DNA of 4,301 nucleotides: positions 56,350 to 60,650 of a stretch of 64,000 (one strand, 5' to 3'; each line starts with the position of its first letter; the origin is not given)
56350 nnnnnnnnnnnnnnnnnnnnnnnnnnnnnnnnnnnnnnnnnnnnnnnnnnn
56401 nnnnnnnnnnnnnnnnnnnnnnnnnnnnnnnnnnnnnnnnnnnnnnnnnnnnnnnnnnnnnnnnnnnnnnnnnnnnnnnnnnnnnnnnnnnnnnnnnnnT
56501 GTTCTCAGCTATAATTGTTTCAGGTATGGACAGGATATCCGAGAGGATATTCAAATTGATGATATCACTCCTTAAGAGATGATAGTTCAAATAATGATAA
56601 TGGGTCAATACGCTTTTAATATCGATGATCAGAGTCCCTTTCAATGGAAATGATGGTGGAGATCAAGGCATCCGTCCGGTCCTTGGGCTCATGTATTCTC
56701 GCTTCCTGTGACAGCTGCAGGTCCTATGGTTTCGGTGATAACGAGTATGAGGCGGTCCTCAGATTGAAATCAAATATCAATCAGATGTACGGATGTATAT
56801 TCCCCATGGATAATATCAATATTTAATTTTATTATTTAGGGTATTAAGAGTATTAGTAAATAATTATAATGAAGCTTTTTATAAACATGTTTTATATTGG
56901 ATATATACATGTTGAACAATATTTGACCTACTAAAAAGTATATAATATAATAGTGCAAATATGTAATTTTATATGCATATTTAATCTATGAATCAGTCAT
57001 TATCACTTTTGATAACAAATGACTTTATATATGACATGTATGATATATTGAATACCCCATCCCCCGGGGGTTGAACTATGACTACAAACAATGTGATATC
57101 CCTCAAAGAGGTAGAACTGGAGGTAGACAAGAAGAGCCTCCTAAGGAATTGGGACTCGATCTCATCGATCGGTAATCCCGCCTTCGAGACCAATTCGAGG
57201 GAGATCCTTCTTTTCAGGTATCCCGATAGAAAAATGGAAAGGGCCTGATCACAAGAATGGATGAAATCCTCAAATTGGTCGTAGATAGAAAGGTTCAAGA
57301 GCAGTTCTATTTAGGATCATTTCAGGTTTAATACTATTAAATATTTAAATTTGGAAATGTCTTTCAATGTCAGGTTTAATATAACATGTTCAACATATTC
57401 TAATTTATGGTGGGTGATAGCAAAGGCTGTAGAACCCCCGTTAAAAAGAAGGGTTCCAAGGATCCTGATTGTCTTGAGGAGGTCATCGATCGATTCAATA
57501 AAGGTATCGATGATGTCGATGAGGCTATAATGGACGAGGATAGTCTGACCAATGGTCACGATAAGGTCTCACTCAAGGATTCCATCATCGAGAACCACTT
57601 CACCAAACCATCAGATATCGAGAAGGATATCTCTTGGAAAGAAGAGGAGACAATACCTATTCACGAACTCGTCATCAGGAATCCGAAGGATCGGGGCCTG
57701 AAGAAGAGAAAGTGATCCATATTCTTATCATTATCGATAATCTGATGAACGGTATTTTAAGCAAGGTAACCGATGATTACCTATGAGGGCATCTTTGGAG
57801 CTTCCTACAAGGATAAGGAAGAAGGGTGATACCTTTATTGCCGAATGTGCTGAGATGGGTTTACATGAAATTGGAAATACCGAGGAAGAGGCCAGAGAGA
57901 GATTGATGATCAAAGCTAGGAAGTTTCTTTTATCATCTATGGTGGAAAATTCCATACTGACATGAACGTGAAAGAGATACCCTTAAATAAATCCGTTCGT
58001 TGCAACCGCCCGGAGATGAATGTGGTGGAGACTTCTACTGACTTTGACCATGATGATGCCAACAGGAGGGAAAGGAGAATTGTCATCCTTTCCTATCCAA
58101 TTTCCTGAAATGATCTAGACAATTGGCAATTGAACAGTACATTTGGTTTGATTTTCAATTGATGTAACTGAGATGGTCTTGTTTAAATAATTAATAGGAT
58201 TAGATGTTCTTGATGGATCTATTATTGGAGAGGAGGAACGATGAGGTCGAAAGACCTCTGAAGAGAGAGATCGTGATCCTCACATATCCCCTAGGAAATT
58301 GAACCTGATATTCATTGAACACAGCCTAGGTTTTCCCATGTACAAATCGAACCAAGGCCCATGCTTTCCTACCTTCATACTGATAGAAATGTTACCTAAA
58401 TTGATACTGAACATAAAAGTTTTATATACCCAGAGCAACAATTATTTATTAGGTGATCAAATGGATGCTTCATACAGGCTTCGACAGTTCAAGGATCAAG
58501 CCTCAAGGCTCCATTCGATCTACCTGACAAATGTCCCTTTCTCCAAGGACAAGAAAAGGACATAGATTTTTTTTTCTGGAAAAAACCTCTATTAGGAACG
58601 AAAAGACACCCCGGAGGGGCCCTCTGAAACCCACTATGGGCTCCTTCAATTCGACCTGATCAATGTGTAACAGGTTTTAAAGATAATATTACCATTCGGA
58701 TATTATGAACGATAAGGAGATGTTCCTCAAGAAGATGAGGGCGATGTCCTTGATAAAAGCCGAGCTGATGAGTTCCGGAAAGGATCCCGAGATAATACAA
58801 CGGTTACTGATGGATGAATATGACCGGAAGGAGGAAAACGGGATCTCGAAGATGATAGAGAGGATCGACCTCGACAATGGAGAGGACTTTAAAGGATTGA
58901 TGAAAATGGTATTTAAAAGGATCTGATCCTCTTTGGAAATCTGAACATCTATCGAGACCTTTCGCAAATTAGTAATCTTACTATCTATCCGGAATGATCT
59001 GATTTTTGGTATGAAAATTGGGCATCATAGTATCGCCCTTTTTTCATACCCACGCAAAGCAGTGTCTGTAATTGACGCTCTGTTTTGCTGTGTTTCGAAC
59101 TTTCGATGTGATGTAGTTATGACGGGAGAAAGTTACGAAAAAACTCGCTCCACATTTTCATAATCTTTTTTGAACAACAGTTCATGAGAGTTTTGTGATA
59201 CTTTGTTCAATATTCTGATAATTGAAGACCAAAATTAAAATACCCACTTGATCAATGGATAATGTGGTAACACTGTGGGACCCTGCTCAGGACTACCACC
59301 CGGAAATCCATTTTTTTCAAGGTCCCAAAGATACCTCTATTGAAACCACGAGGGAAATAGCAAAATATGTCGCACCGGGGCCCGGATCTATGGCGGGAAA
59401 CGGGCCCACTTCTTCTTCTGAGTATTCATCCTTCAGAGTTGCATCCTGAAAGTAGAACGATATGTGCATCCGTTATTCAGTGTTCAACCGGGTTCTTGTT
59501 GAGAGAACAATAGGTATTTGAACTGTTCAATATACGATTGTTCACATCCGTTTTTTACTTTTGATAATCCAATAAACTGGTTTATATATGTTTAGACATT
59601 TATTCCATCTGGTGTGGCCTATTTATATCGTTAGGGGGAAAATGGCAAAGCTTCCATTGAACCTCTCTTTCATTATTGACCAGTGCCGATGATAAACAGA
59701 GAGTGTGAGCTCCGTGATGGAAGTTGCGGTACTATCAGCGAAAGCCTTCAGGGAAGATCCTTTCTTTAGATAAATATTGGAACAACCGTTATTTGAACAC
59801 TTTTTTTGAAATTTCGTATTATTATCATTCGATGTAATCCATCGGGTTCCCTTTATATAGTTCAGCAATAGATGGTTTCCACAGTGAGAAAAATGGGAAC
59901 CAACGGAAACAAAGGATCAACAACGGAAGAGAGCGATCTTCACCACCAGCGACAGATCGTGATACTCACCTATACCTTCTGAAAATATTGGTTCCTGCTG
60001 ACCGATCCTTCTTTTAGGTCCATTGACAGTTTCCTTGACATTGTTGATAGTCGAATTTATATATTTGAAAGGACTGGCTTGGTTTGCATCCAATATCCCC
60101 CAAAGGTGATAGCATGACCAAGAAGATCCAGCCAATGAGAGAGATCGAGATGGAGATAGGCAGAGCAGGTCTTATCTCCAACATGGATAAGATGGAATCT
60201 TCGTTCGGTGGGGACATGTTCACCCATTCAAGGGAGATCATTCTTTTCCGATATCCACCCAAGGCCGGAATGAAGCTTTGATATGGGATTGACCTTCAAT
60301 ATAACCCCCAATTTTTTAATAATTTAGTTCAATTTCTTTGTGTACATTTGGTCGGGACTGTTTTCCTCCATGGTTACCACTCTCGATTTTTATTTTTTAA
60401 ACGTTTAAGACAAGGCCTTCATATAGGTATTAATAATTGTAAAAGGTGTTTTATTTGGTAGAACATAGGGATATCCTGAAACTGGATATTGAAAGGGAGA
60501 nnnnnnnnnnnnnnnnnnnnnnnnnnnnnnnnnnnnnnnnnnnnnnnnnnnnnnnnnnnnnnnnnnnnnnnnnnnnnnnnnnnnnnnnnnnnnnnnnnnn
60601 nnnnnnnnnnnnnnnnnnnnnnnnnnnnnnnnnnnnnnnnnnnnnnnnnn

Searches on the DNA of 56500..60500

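Call 93: search_rna_families(source=window, start=56500, end=60500, threshold=evalue, max_evalue=0.1)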
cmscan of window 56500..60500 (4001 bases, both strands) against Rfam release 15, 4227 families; matches with E-value up to 0.1: 1.
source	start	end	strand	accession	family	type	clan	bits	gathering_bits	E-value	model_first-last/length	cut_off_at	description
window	60460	60495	+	RF01360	CRISPR-DR47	Gene; CRISPR;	-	29.2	39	0.019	1-37/37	no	CRISPR RNA direct repeat element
